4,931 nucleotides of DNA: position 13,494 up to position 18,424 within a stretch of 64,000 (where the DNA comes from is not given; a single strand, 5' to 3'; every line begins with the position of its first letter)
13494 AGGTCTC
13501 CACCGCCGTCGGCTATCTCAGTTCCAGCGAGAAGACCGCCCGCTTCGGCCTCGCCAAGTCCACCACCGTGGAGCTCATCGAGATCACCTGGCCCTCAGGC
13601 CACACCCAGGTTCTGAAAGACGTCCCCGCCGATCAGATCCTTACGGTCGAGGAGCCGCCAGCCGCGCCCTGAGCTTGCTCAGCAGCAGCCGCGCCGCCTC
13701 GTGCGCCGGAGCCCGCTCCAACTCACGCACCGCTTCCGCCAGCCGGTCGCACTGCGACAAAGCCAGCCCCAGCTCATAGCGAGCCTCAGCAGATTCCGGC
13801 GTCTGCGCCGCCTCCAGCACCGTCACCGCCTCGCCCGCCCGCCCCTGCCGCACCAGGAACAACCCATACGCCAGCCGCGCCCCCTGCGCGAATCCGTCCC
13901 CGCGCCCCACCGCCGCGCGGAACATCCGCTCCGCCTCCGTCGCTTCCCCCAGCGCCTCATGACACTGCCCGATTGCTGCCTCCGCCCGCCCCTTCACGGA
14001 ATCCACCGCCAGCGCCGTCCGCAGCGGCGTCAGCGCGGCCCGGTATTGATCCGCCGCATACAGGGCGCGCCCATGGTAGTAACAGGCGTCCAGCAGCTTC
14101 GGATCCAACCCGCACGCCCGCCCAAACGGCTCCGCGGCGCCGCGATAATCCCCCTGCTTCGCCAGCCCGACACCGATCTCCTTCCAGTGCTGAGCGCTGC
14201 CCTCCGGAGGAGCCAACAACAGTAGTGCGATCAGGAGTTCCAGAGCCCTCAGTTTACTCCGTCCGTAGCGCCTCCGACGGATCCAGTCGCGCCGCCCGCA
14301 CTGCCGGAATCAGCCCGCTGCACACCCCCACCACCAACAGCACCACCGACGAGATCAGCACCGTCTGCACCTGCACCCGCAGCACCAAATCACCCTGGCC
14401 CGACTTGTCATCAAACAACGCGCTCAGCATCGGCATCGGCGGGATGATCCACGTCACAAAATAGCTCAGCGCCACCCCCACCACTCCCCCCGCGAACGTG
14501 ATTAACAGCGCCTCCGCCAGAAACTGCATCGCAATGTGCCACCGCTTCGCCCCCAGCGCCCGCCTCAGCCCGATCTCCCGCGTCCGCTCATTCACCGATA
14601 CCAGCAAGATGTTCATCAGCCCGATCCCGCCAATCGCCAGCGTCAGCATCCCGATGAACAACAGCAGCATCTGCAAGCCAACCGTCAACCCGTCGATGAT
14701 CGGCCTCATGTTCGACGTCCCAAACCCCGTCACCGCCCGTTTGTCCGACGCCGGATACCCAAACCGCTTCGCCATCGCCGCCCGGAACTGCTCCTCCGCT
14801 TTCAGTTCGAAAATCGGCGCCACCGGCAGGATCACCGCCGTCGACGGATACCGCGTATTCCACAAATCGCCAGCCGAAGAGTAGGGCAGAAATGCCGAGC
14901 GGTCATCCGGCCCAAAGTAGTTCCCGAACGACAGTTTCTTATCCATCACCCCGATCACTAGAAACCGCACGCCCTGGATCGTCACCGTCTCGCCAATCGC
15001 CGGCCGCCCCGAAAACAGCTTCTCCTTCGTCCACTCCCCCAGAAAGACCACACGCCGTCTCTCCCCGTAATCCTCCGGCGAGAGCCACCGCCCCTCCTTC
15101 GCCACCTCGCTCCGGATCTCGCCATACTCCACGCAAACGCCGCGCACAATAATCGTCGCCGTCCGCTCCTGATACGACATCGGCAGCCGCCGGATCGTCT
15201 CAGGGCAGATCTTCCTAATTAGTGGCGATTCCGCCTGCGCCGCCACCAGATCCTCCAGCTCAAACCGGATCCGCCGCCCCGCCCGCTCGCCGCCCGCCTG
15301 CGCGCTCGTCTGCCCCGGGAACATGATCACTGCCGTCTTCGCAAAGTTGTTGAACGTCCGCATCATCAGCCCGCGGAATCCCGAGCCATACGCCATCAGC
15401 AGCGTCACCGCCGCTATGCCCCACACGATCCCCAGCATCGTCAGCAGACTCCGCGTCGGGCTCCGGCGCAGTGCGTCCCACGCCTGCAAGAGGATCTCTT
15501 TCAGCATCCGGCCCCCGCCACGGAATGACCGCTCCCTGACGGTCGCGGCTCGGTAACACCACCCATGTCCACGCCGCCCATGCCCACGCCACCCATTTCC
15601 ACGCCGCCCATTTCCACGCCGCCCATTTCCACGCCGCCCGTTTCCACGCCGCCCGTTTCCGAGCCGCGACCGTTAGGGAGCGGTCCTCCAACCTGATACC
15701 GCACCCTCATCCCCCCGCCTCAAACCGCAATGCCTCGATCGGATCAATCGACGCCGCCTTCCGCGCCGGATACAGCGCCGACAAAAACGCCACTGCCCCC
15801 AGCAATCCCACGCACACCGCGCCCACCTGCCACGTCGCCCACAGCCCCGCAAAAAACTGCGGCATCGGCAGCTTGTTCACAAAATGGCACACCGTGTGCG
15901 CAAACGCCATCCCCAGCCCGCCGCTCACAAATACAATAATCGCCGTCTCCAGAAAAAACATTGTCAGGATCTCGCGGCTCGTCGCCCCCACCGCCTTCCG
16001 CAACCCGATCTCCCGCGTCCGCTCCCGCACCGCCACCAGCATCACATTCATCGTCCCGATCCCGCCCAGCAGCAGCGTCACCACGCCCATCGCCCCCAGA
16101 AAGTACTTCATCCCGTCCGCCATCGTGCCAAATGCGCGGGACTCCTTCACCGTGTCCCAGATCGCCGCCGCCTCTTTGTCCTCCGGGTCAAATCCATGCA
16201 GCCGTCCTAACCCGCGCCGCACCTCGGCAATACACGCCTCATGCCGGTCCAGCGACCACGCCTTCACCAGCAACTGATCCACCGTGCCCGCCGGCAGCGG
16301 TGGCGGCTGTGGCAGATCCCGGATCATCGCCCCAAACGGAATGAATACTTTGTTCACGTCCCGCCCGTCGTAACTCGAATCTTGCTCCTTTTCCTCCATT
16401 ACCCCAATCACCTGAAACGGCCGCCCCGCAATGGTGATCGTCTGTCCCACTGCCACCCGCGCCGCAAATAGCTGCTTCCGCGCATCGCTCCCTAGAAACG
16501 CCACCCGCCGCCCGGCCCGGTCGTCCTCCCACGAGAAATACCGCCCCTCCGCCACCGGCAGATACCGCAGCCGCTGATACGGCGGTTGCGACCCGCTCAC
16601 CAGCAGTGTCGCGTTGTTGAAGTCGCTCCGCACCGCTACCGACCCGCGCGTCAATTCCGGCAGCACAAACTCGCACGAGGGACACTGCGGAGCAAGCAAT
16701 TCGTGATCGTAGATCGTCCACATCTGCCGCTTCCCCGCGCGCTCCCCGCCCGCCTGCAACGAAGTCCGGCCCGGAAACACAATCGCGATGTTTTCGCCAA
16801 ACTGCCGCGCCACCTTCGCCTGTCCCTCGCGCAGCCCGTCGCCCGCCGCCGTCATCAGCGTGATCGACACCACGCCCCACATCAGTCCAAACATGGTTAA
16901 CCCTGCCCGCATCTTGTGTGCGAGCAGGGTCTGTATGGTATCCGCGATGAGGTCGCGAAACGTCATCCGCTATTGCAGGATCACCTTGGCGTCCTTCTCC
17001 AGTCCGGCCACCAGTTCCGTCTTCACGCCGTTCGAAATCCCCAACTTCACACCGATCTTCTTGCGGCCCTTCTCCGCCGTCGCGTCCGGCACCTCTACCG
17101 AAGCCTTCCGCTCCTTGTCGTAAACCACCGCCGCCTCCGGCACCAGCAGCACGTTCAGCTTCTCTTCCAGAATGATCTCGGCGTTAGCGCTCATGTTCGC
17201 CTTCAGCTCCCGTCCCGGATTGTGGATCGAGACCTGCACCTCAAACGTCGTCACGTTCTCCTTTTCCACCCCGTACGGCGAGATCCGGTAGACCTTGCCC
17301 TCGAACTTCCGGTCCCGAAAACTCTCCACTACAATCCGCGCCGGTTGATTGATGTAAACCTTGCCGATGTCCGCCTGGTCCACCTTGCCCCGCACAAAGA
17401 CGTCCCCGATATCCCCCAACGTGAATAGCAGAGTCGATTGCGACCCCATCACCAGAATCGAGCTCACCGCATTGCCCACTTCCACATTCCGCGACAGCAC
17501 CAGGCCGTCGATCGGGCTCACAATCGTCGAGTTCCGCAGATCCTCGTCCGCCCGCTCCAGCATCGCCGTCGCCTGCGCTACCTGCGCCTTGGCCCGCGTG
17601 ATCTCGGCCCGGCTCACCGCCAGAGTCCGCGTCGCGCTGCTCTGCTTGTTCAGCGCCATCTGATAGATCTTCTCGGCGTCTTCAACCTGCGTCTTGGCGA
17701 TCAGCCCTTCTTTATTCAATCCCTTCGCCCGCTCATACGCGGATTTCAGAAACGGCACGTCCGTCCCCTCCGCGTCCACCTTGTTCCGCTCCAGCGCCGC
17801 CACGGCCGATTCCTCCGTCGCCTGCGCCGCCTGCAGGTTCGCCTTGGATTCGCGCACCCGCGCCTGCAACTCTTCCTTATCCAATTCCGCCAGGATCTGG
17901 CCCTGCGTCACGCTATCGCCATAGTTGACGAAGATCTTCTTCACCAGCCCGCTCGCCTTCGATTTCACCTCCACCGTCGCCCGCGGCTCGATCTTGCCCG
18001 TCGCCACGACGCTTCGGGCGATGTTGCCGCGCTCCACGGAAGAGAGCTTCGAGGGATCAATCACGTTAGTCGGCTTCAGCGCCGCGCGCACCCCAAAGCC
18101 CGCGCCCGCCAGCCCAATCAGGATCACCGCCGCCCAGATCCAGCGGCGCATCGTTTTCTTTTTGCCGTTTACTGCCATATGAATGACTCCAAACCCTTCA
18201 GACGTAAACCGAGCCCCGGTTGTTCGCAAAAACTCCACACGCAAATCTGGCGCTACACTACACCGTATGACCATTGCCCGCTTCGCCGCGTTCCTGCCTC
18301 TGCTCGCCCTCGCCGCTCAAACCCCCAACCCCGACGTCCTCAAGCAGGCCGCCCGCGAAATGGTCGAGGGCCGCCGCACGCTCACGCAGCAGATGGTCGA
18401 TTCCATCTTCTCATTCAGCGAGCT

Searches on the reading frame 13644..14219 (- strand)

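Call 28: search_protein_families(library=pfam, proteins=[window:13644-14219:-], max_evalue=0.0001)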
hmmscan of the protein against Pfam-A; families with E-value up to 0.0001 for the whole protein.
window:13644-14219:- (192 aa): 8 families
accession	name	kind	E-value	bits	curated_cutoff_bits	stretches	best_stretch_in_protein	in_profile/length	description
PF14559.12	TPR_19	-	1.8e-11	44.6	25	1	122-187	1-68/68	Tetratricopeptide repeat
PF13428.12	TPR_14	-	3.7e-10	39.9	23.5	0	114-151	3-42/44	Tetratricopeptide repeat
PF12895.13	ANAPC3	-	4.4e-10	40.1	27.2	1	22-101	2-80/82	Anaphase-promoting complex, cyclosome, subunit 3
PF13432.12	TPR_16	-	1e-09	39.1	32.7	1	49-107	3-61/65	Tetratricopeptide repeat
PF13414.12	TPR_11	-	1.7e-08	34.5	26.8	0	122-154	4-38/42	TPR repeat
PF13181.12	TPR_8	-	3.4e-07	30.3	25.7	0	144-170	1-27/34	Tetratricopeptide repeat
PF00515.34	TPR_1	-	8.4e-07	29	27.8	0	11-41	3-33/34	Tetratricopeptide repeat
PF07719.23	TPR_2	-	1e-06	28.8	27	0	144-170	1-27/34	Tetratricopeptide repeat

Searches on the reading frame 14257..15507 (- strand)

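Call 28: search_protein_families(library=pfam, proteins=[window:14257-15507:-], max_evalue=0.0001)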
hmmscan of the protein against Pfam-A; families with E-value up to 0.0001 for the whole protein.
window:14257-15507:- (417 aa): 2 families
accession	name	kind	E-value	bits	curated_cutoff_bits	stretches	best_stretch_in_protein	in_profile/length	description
PF12704.14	MacB_PCD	-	2.1e-32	113.5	27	1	20-221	1-185/207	MacB-like periplasmic core domain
PF02687.27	FtsX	-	3e-23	82.6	25.5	1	284-410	2-120/120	FtsX-like permease C-terminal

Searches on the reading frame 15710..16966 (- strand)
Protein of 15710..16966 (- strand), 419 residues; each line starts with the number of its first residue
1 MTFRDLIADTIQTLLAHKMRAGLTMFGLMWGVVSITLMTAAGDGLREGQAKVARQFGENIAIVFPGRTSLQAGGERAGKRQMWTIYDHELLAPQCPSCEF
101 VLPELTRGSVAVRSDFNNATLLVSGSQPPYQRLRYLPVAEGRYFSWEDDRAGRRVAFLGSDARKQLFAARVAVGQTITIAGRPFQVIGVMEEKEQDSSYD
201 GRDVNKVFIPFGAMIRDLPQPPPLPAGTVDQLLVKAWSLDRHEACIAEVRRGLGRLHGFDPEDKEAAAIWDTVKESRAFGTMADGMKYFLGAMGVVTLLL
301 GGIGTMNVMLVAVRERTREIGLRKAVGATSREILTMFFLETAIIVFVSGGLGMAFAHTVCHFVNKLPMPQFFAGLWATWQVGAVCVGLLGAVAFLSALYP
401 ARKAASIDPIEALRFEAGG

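Call 29: search_protein_families(library=pfam, proteins=[window:15710-16966:-], max_evalue=0.0001)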
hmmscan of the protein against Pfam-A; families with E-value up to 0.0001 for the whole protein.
window:15710-16966:- (419 aa): 2 families
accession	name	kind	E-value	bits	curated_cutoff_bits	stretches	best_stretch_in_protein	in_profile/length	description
PF12704.14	MacB_PCD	-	2.3e-33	116.7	27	1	22-249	2-204/207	MacB-like periplasmic core domain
PF02687.27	FtsX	-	1.1e-17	64.6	25.5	1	292-409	2-120/120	FtsX-like permease C-terminal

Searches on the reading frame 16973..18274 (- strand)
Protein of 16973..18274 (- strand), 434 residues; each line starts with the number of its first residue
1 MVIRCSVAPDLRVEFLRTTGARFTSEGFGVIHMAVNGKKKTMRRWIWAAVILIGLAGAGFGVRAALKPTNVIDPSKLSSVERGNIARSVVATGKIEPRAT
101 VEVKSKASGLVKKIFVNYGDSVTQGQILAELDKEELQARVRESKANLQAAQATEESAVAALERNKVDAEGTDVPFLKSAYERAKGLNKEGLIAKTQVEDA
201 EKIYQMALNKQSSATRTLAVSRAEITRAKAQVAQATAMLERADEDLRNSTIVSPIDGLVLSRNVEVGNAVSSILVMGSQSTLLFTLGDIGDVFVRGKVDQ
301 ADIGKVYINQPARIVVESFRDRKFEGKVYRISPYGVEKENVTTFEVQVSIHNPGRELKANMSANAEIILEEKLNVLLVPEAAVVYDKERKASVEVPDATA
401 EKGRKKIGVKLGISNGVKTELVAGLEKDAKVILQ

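Call 29: search_protein_families(library=pfam, proteins=[window:16973-18274:-], max_evalue=0.0001)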
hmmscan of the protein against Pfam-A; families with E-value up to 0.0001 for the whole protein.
window:16973-18274:- (434 aa): 4 families
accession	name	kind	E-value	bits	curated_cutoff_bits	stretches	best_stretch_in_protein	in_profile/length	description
PF16576.10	HlyD_D23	-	5.1e-23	81.9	30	1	86-363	3-214/214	Barrel-sandwich domain of CusB or HlyD membrane-fusion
PF13437.12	HlyD_3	-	9e-16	59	22.2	1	250-353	1-96/106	HlyD family secretion protein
PF13533.13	Biotin_lipoyl_2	-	5.4e-07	29.7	29.8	1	101-132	1-32/32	Biotin-lipoyl like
PF00364.28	Biotin_lipoyl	-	1.3e-05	25.4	22.1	1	99-131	41-73/73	Biotin-requiring enzyme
